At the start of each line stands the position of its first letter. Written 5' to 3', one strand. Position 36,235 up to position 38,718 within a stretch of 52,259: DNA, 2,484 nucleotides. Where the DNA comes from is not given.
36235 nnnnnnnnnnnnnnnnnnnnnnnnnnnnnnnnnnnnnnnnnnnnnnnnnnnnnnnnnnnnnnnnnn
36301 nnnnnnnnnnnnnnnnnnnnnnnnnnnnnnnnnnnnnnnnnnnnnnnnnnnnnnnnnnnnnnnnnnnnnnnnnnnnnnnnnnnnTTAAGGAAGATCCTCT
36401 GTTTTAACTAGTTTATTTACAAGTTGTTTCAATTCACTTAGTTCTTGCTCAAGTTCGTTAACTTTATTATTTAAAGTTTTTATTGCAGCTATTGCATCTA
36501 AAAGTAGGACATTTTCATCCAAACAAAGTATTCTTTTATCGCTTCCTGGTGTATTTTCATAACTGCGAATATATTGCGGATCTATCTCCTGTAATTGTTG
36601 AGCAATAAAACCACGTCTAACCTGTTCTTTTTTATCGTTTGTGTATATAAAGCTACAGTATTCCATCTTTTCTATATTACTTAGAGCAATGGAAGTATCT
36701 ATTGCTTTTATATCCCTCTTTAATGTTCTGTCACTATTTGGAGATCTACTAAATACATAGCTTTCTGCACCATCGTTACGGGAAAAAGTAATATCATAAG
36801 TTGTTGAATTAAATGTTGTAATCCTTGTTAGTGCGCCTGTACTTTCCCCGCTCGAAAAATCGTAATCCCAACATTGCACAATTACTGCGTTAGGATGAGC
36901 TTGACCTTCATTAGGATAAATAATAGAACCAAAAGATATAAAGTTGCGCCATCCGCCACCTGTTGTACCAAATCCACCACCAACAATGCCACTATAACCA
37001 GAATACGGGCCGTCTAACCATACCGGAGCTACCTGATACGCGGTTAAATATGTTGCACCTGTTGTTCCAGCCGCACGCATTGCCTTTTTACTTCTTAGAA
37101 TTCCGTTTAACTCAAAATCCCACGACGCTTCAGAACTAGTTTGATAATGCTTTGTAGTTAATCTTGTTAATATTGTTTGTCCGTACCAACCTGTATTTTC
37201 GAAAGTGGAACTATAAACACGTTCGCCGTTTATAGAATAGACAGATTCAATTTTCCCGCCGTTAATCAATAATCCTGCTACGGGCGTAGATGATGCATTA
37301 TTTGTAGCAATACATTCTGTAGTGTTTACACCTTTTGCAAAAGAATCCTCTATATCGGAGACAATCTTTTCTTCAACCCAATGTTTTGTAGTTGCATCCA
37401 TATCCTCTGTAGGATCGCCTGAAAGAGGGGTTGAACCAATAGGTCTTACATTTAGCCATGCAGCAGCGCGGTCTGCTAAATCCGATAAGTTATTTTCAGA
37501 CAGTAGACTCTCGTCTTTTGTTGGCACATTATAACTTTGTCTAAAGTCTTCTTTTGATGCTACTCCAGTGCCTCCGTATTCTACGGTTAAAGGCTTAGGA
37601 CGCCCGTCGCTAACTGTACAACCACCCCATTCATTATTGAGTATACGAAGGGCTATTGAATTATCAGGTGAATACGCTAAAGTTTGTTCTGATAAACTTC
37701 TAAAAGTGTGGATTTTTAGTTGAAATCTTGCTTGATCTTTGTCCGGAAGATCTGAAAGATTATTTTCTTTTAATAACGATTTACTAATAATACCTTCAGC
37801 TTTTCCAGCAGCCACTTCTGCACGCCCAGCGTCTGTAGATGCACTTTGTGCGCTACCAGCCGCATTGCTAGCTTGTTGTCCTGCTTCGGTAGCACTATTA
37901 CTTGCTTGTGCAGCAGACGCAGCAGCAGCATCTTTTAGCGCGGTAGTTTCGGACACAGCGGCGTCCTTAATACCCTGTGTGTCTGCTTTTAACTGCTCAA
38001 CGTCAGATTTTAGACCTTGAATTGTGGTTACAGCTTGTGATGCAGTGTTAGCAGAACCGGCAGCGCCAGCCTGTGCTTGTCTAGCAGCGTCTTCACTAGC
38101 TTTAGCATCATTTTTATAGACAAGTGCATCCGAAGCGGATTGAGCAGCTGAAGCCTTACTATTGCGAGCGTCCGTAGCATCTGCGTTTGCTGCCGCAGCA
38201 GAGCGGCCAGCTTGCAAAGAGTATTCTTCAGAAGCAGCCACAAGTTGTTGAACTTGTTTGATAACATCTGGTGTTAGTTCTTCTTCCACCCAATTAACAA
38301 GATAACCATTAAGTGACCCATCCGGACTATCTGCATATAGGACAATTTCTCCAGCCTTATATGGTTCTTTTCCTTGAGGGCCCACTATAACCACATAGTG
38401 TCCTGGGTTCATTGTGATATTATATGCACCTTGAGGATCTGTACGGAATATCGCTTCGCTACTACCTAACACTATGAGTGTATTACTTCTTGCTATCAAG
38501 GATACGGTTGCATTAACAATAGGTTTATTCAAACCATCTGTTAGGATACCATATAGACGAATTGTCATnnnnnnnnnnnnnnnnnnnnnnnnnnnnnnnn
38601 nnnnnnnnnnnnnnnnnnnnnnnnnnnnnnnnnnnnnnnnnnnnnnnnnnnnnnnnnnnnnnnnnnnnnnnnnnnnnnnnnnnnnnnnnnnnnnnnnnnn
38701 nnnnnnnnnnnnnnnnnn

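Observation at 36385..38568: Tail fiber with self-cleaving chaperone-type C-terminus and an AT-rich distal segment (mosaic receptor-binding end)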

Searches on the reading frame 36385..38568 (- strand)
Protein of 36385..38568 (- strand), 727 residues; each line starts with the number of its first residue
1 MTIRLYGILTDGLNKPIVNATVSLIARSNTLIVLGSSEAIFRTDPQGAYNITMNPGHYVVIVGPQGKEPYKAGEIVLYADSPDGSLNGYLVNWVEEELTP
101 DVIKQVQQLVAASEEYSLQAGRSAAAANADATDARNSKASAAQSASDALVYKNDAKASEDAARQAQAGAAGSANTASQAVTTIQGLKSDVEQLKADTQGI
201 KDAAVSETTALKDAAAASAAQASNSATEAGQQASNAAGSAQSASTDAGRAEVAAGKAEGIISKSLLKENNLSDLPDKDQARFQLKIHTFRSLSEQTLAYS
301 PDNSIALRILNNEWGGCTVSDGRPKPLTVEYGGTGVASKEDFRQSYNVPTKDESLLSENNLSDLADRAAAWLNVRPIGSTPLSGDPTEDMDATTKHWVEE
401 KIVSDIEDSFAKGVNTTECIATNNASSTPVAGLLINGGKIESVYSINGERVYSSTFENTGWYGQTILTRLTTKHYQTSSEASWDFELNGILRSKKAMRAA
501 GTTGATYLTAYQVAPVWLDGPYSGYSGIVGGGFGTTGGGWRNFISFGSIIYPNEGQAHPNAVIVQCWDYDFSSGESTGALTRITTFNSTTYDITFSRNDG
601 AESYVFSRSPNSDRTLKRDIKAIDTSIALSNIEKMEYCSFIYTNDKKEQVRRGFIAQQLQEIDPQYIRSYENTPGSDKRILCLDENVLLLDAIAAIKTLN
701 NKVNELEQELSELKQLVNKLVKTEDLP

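Call 3: search_protein_families(library=pfam, proteins=[window:36385-38568:-], max_evalue=0.01)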
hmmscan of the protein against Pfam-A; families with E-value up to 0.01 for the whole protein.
window:36385-38568:- (727 aa): 3 families
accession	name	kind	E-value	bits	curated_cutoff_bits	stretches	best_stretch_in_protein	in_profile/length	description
PF08400.16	phage_tail_N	-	2.9e-21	76.3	26.6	1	1-134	1-134/134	Prophage tail fibre N-terminal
PF13884.11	Peptidase_S74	-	1.2e-12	48.3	22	1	612-666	1-56/58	Chaperone of endosialidase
PF13620.12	CarboxypepD_reg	-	5.6e-07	30.3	32.3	1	5-81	2-73/82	Carboxypeptidase regulatory-like domain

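Call 4: search_protein_families(library=phrogs, proteins=[window:36385-38568:-], max_evalue=0.001)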
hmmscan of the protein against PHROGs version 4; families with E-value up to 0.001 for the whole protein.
window:36385-38568:- (727 aa): 19 families
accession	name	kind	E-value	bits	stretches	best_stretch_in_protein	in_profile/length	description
phrog_6578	-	tail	3.7e-64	218.1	2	33-251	1-212/1210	tail fiber protein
phrog_6921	-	tail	2.1e-59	203.1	2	422-715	437-736/738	tail fiber protein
phrog_2636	-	tail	4.8e-57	195.2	1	1-268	1-210/568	tail fiber protein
phrog_1419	-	tail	1.9e-43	149.8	2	1-129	1-129/793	tail protein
phrog_4128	-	tail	1.3e-40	141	1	1-187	1-180/603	tail fiber protein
phrog_1980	-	tail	3.1e-39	136.5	1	202-722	129-442/449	tail fiber protein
phrog_5481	-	tail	1.7e-34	120.5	1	256-722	547-1039/1043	tail fiber protein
phrog_295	-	tail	1.5e-31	111.1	1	1-198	1-186/794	tail fiber protein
phrog_3279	-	tail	2.3e-29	104.2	1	1-257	1-265/396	tail fiber protein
phrog_14572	-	tail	8.2e-25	88.7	2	566-722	318-482/484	tail fiber protein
phrog_366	-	tail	2e-17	64.8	1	1-174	1-181/474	tail fiber protein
phrog_17582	-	tail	2.4e-14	54.2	1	1-232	1-221/296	tail fiber protein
phrog_23469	-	unknown function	6e-14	52.4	1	18-145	19-144/673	-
phrog_8713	-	tail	3e-09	37.4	1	2-125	2-125/509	tail fiber protein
phrog_4242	-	tail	3.7e-07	30.8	1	104-259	152-310/628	tail fiber protein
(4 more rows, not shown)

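Call 6: search_solved_structures(query=window:36385-38568:-, max_evalue=0.01, show_alignments=3)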
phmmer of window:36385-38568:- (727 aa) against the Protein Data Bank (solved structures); distinct sequences matched with E-value up to 0.01: 4.
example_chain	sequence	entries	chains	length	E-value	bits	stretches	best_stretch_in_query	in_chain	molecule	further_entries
8hqz_d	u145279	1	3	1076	4.4e-23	85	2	352-404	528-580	L-shaped tail fiber assembly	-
9e7m_Ta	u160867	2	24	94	4.5e-12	48.6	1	1-91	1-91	Tail fiber protein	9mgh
6f45_A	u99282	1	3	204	8.9e-06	27.8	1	600-721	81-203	Long tail fiber distal subunit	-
7kjk_A3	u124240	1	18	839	0.0039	19.1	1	1-198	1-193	Collar spike protein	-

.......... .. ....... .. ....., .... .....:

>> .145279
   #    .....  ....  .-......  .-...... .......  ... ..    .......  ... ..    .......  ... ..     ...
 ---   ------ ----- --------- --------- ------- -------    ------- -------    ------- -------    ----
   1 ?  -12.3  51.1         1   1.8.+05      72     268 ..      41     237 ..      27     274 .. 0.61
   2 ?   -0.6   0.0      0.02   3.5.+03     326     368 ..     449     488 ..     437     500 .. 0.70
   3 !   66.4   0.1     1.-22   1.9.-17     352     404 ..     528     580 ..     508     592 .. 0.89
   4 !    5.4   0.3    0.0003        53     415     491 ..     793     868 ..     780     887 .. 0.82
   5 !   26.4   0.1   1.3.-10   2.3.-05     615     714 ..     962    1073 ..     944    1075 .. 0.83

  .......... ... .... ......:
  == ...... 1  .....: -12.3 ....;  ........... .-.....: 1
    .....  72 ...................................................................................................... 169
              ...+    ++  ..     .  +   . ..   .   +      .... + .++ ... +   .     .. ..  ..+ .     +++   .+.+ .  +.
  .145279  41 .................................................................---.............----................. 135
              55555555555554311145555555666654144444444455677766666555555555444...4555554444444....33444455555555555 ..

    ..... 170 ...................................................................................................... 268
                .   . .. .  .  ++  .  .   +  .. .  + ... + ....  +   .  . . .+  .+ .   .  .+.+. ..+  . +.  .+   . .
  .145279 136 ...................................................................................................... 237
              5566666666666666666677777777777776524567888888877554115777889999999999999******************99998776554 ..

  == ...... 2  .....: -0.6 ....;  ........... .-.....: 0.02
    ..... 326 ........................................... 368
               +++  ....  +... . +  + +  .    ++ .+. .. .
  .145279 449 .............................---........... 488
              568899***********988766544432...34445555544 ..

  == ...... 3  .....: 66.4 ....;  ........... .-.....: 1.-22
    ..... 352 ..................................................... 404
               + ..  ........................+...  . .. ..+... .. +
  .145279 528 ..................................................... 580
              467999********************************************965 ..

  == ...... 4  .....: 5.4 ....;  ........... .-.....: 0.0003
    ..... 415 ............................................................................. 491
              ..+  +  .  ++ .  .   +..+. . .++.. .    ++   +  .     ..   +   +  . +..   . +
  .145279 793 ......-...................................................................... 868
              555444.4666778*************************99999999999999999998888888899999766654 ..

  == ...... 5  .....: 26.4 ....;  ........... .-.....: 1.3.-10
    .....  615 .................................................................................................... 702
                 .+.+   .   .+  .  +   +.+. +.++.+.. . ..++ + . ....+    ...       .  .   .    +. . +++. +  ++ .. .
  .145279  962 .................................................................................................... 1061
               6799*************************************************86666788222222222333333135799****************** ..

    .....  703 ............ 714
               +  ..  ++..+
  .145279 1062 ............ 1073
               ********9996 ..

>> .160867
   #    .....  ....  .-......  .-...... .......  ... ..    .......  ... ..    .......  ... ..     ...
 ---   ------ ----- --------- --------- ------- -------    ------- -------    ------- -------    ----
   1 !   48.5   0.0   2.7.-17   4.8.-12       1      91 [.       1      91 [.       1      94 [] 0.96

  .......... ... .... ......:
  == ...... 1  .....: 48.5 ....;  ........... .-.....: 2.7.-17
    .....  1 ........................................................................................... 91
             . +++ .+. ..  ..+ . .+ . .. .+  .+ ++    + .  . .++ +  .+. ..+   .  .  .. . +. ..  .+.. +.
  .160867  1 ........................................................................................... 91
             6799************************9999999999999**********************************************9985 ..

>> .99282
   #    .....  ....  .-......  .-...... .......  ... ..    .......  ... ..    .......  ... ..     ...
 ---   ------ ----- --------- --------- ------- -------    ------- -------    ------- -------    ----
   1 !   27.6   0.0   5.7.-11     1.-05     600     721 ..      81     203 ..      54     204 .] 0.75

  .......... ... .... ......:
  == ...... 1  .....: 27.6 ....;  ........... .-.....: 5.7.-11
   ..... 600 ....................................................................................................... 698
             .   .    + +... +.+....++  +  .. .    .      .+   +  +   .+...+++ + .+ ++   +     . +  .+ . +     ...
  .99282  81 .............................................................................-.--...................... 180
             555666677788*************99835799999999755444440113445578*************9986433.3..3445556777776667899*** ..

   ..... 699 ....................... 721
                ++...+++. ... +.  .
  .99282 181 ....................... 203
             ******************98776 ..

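Call 8: search_dna_similar(query=window:36385-38568:-, collection=phages, mode=protein, max_rows=40)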
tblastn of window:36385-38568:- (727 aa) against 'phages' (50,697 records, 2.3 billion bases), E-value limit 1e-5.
Records with a match: 937; places in all: 982; records where one place covers at least 80% of the query: 1.
Best place of each record, by identity: 90-95% 1; 80-90% 28; 60-80% 70; <60% 838.
By first word of the organism name: Escherichia 449; Salmonella 157; Klebsiella 85; Stx1a-converting 45; Stx2a-converting 44; Shigella 29; Enterobacteria 25; Stx2c-converting 17; Campylobacter 13; Stx2-converting 11; and 23 more.
By host as written in the record: - 207; Escherichia coli 171; Escherichia coli K-12 28; Salmonella enterica subsp. enterica serovar Enteritidis PT1 25; Escherichia coli K-12 MG1655 19; Escherichia coli O157:H7 18; Klebsiella pneumoniae 16; Salmonella sp. 15; and 184 more.
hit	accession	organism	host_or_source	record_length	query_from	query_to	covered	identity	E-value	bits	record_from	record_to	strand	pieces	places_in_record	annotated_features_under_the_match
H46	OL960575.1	Escherichia phage vB_EcoS_SA80RD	Escherichia coli O17:H18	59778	1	727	85%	56.8%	8e-104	433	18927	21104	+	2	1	tail fiber protein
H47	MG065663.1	Campylobacter phage A134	Campylobacter jejuni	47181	336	727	54%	85.2%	0e+0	603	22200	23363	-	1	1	record has no annotation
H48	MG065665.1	Campylobacter phage A131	Campylobacter jejuni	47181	336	727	54%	85.2%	0e+0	603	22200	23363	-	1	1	record has no annotation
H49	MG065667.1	Campylobacter phage A127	Campylobacter jejuni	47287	336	727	54%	85.2%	0e+0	603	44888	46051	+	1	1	record has no annotation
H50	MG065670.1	Campylobacter phage A121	Campylobacter jejuni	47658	336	727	54%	84.9%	0e+0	600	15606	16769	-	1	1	record has no annotation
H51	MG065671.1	Campylobacter phage A120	Campylobacter jejuni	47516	336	727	54%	84.9%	0e+0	600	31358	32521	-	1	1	record has no annotation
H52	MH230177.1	Aeromonas phage SD04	Aeromonas schubertii GC1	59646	1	727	67%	61.1%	5e-84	358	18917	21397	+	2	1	putative tail tip protein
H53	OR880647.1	Escherichia phage ECP2304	Escherichia coli MQ1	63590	1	492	68%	59.9%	1e-95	331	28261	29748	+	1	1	tail fiber protein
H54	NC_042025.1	Salmonella phage SE1 (in:Nonagvirus)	Salmonella enterica subsp. enterica ...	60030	1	350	48%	79.0%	1e-99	343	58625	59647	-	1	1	tail protein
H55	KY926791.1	Salmonella phage SE1Kor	Salmonella enterica subsp. enterica ...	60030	1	350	48%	79.0%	1e-99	343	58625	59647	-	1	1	hypothetical protein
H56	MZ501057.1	Escherichia phage ChristophMerian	Escherichia coli K-12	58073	1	405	45%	84.5%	1e-90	384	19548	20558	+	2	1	lateral tail fiber protein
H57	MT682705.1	Escherichia phage vB_EcoS_SP8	waste water from pig farming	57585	1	350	48%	78.0%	4e-98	338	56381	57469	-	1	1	tail lysis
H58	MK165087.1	Escherichia phage BRET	Escherichia coli HER 1036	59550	1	207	28%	91.3%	6e-72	261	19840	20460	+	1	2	putative tail fiber protein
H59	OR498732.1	Salmonella phage STP-SP5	Salmonella enterica subsp. enterica ...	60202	1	336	46%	52.5%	3e-61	229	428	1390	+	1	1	hypothetical protein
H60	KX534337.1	Escherichia phage Greed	Escherichia coli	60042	1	346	48%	50.8%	1e-51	201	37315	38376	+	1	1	tail fiber protein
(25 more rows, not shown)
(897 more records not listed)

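Call 10: get_annotated_region(hit=H47, flank=8000)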
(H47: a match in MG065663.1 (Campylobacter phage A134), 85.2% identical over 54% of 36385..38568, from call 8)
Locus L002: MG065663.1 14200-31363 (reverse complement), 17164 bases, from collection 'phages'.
description: UNVERIFIED: Campylobacter phage A134, complete genome.
organism: Campylobacter phage A134 (NCBI taxid 2047895)
taxonomy: Viruses; Duplodnaviria; Heunggongvirae; Uroviricota; Caudoviricetes; Drexlerviridae; Tempevirinae
host: Campylobacter jejuni; source: chicken; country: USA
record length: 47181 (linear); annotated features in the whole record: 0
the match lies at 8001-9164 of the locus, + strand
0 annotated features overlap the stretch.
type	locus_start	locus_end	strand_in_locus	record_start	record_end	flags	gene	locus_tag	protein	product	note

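Call 15: get_annotated_region(hit=H46, flank=3000)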
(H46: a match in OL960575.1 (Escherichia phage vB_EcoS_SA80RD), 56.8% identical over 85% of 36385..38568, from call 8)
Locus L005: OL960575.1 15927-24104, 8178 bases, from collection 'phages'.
description: Escherichia phage vB_EcoS_SA80RD, complete genome.
organism: Escherichia phage vB_EcoS_SA80RD (NCBI taxid 2909747)
taxonomy: Viruses; Duplodnaviria; Heunggongvirae; Uroviricota; Caudoviricetes; Queuovirinae; Seuratvirus
host: Escherichia coli O17:H18; source: dairy cattle; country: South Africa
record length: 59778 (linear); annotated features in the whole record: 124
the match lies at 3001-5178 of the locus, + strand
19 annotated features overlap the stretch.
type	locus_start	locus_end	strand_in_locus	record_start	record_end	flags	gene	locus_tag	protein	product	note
CDS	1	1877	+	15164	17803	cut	-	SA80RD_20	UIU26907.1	tail fiber protein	Similar to tail fiber protein [Salmonella phage SE1(in:Nonagvirus)]; Region of a membrane-bound proteinpredicted to be ...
regulatory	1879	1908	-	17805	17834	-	-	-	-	terminator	rho-independent terminator; discovered using WebGeSTer and TransTermHP v2.09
regulatory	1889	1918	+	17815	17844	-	-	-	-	terminator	rho-independent terminator; discovered using WebGeSTer and TransTermHP v2.09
CDS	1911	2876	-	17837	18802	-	-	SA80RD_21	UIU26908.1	hypothetical protein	Similar to YP_009613530.1 hypothetical protein [Salmonella phage SE1 (in:Nonagvirus)]; pVOG family VOG2776; ...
regulatory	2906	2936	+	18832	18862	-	-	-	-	promoter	similar to TTGACA(N15-18)TATAAT with 2bp mismatch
CDS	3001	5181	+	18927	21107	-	-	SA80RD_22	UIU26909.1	tail fiber protein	Partially similar to YP_009841464.1 tail fiber protein [Escherichia phage fp01]; InterProScan5 signature description: ...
regulatory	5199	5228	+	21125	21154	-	-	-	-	terminator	rho-independent terminator; discovered using WebGeSTer and TransTermHP v2.09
CDS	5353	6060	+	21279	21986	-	-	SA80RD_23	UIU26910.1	hypothetical protein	Similar to YP_009201604.1 unnamed protein product [Escherichia phage slur01] and hypothetical protein [Escherichia ...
regulatory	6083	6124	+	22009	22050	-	-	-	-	terminator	rho-independent terminator; discovered using WebGeSTer and TransTermHP v2.09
CDS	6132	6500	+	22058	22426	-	-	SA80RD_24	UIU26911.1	hypothetical protein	Similar to YP_009196816.1 hypothetical protein [Escherichia phage CAjan]; pVOG family VOG6120; Start codon: ATG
CDS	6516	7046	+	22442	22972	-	-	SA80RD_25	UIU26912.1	hypothetical protein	Similar to YP_009196817.1 hypothetical protein [Escherichia phage CAjan] and YP_009201606.1 unnamed protein product ...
CDS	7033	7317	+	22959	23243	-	-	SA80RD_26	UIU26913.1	hypothetical protein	Similar to YP_009151966.1 hypothetical protein CPT_Seurat22 [Escherichia phage Seurat] and YP_009196818.1 hypothetical ...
CDS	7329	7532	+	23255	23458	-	-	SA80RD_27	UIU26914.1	hypothetical protein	Similar to YP_009151967.1 hypothetical protein CPT_Seurat23 [Escherichia phage Seurat] and YP_009196819.1 hypothetical ...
regulatory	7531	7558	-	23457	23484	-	-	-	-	terminator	rho-independent terminator; discovered using WebGeSTer and TransTermHP v2.09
regulatory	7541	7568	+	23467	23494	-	-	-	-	terminator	rho-independent terminator; discovered using WebGeSTer and TransTermHP v2.09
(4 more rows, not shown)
